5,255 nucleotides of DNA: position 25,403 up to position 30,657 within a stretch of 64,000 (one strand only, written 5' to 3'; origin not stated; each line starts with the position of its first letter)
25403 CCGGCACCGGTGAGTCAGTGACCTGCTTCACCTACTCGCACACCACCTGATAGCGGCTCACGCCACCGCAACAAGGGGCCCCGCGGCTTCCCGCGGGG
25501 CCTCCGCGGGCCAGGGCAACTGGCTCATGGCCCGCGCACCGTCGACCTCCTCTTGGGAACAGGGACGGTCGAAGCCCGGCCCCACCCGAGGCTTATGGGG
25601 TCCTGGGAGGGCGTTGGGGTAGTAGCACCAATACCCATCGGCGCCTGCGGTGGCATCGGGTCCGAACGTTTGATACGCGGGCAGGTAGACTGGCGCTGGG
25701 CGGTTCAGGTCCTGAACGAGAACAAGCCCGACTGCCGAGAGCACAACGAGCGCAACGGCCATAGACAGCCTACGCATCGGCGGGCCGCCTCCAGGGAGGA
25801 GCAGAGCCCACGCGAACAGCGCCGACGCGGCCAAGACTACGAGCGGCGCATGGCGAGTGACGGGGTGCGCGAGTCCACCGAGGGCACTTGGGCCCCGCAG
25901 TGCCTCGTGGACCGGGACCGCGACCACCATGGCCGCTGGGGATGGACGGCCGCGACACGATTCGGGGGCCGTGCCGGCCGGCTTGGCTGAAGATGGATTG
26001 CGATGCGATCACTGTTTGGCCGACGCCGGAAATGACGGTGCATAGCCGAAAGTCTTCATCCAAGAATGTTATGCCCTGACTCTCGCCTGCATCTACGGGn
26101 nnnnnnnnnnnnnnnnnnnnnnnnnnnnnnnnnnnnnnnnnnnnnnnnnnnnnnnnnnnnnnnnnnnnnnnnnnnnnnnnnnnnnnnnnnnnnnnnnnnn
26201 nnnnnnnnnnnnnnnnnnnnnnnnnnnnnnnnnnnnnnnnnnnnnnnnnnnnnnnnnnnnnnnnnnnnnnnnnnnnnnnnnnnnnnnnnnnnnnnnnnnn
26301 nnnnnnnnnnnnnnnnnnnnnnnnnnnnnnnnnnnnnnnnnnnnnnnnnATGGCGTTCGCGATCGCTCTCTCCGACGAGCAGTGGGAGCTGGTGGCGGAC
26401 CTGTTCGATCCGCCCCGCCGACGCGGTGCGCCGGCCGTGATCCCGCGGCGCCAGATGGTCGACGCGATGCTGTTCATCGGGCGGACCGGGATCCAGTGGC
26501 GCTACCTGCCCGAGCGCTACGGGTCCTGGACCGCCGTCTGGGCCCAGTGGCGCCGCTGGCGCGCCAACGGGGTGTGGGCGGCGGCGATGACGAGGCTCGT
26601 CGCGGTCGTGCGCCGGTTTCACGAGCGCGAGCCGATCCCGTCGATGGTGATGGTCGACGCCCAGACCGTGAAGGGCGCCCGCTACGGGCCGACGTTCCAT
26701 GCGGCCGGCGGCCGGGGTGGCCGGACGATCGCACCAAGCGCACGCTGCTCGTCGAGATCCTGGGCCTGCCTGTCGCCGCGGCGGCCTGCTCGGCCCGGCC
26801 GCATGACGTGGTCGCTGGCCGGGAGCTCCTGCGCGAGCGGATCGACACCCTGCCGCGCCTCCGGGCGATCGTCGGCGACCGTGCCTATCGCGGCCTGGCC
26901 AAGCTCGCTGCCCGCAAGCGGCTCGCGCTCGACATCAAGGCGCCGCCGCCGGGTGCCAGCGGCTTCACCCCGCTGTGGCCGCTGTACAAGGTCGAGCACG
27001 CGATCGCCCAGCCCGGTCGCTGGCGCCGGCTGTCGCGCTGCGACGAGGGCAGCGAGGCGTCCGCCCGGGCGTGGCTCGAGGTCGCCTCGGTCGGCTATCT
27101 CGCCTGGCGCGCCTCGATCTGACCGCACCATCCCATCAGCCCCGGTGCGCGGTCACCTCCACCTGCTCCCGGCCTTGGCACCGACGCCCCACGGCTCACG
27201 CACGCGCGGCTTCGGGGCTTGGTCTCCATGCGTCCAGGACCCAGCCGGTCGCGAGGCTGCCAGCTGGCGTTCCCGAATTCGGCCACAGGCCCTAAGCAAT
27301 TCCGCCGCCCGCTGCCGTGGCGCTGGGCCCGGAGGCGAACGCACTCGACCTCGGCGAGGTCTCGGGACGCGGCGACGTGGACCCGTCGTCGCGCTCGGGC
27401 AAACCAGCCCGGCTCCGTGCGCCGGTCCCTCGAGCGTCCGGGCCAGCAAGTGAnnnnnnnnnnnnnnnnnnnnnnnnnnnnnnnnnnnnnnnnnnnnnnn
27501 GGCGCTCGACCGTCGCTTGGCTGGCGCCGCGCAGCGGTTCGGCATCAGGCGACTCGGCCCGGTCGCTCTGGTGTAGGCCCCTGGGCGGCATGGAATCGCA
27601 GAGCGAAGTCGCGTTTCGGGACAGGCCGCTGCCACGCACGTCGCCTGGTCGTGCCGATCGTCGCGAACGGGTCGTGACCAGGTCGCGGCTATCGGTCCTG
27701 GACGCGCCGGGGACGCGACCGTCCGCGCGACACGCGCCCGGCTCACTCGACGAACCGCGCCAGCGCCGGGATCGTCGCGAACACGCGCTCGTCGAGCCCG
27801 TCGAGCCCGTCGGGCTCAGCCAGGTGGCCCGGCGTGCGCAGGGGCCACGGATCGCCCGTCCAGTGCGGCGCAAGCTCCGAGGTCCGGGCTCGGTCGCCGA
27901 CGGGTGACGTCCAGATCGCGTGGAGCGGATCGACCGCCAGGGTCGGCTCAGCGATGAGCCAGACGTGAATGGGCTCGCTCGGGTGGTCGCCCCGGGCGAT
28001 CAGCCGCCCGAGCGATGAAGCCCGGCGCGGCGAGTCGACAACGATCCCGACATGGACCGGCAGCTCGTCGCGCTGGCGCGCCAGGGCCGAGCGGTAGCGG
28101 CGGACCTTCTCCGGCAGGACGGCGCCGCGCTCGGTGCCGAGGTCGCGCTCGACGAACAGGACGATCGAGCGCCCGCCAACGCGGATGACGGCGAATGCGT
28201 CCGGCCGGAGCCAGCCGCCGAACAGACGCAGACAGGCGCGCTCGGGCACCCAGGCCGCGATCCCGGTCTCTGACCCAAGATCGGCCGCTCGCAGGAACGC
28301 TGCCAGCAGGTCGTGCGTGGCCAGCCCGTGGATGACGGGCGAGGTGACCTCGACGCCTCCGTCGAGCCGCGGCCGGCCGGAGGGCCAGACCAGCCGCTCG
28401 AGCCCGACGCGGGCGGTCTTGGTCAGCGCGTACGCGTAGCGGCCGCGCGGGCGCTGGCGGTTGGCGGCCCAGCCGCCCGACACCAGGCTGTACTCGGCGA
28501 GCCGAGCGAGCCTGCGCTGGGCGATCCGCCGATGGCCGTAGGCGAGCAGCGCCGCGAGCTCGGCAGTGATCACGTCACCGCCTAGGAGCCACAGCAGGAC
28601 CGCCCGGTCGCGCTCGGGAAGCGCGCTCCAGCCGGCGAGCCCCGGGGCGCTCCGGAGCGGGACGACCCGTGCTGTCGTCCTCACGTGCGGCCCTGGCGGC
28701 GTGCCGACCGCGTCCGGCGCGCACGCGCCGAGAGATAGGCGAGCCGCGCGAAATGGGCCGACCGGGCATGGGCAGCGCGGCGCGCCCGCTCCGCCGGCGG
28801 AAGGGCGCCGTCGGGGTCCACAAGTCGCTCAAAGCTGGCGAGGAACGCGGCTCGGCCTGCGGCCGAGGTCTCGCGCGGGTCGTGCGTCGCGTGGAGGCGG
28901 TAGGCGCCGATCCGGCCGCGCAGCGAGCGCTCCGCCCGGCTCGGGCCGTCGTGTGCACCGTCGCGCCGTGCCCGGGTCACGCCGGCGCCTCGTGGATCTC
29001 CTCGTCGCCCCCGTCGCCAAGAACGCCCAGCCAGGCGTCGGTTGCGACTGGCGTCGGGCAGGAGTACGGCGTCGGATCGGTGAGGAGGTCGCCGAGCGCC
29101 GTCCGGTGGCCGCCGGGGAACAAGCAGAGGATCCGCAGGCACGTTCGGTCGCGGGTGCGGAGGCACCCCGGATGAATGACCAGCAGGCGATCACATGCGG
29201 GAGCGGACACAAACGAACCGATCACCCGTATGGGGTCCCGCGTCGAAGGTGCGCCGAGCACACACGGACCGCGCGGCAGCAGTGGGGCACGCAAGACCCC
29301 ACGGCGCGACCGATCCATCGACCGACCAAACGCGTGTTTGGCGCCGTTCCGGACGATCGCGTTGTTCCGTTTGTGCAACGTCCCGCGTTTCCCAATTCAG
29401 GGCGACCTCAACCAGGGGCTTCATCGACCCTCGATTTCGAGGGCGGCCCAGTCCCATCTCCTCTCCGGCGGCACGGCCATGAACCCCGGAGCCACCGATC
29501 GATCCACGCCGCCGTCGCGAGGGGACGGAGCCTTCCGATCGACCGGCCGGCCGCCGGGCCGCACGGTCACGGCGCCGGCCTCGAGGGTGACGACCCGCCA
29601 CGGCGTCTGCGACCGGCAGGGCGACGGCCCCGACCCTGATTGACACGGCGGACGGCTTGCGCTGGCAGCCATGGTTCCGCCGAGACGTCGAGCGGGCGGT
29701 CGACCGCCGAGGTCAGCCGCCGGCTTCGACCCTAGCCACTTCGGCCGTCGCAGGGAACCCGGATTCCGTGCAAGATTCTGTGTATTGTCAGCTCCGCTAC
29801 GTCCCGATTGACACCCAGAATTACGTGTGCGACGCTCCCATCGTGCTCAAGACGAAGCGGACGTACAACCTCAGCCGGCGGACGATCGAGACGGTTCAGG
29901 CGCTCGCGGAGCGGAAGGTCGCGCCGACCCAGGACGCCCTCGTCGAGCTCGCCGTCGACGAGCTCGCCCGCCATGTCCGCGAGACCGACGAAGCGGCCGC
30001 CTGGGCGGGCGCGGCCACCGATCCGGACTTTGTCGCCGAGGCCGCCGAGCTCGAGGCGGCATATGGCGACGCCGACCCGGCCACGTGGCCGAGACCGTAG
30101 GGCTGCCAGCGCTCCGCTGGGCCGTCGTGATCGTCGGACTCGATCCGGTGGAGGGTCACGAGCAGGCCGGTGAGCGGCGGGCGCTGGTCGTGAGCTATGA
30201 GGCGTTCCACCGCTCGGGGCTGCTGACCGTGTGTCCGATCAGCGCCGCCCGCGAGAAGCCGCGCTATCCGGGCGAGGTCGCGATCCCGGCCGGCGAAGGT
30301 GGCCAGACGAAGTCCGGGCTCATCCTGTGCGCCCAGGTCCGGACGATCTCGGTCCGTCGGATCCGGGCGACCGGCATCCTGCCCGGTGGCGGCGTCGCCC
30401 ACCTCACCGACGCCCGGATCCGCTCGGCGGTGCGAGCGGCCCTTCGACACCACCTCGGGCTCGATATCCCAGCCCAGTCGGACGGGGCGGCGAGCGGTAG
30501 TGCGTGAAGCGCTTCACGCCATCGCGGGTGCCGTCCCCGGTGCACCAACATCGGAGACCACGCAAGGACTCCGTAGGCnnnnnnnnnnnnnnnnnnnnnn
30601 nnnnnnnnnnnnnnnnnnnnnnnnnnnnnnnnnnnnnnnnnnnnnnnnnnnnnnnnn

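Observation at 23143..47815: About 24.6-kb island at tRNA-Val bounded by a direct repeat of the tRNA 5' half rather than the usual 3' end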

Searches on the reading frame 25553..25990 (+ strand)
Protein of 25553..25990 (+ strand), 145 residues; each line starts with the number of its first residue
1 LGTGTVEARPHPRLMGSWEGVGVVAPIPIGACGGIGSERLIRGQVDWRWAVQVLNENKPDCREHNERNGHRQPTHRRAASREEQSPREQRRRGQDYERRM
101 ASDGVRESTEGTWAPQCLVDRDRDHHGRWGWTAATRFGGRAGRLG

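Call 54: search_protein_families(library=pfam, proteins=[window:25553-25990:+], max_evalue=0.01)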
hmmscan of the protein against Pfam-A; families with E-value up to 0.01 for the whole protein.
window:25553-25990:+ (145 aa): 0 families

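Call 70: search_protein_families(library=phrogs, proteins=[window:25553-25990:+], max_evalue=0.001)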
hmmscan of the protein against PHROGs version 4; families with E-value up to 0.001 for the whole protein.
window:25553-25990:+ (145 aa): 0 families

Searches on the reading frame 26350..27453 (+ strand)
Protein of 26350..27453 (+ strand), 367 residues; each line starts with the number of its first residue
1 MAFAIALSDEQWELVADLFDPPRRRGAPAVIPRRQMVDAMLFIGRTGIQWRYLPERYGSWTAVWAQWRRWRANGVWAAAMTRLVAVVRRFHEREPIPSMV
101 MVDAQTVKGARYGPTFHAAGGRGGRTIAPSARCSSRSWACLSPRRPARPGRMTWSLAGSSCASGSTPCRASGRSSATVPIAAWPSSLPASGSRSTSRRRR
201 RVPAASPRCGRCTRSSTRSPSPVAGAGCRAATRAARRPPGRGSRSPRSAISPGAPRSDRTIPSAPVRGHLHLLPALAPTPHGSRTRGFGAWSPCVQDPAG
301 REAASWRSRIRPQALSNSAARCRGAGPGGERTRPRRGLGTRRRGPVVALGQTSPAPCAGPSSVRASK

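Call 16: search_protein_families(library=pfam, proteins=[window:26350-27453:+], max_evalue=0.01)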
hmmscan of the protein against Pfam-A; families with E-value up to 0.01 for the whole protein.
window:26350-27453:+ (367 aa): 1 family
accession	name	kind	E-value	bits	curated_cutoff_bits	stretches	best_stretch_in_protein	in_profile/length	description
PF13340.11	DUF4096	-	3.6e-24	85.2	34.3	1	7-78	1-74/76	Putative transposase of IS4/5 family (DUF4096)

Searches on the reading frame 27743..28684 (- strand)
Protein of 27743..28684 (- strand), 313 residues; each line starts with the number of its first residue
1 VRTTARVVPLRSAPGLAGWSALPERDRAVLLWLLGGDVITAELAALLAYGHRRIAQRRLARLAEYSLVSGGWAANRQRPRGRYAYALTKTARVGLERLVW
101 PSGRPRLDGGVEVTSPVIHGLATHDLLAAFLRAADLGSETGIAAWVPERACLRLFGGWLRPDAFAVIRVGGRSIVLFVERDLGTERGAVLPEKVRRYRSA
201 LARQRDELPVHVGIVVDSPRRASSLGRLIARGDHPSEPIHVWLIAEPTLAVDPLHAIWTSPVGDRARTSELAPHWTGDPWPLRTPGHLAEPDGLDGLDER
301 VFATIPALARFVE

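Call 14: search_protein_families(library=pfam, proteins=[window:27743-28684:-], max_evalue=0.01)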
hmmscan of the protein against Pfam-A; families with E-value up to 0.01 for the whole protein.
window:27743-28684:- (313 aa): 1 family
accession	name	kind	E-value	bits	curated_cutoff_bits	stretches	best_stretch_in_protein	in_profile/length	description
PF13814.12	Replic_Relax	-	7.1e-19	69.1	25.3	1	42-207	14-181/191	Replication-relaxation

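Call 62: search_protein_families(library=ncbifam, proteins=[window:27743-28684:-], max_evalue=0.001)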
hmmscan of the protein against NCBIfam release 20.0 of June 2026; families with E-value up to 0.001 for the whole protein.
window:27743-28684:- (313 aa): 0 families

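Call 70: search_protein_families(library=phrogs, proteins=[window:27743-28684:-], max_evalue=0.001)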
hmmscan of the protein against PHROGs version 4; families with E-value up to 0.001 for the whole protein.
window:27743-28684:- (313 aa): 1 family
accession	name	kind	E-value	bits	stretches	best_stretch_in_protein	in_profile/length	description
phrog_9381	-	DNA, RNA and nucleotide metabolism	9.9e-06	26.1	1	159-199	176-216/288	replication initiation by nicking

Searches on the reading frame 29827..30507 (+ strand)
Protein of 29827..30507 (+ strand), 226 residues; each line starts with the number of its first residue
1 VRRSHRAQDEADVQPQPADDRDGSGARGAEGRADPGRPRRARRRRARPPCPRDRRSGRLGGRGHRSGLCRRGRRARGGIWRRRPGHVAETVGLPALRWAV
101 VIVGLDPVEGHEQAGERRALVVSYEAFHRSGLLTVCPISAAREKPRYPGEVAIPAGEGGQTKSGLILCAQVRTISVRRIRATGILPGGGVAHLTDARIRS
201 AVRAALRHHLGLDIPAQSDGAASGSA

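Call 54: search_protein_families(library=pfam, proteins=[window:29827-30507:+], max_evalue=0.01)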
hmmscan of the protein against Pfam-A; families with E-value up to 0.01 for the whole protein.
window:29827-30507:+ (226 aa): 1 family
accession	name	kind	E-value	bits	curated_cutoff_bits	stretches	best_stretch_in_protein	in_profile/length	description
PF02452.23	PemK_toxin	-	5.4e-18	65.6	23.1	1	97-181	2-88/109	PemK-like, MazF-like toxin of type II toxin-antitoxin system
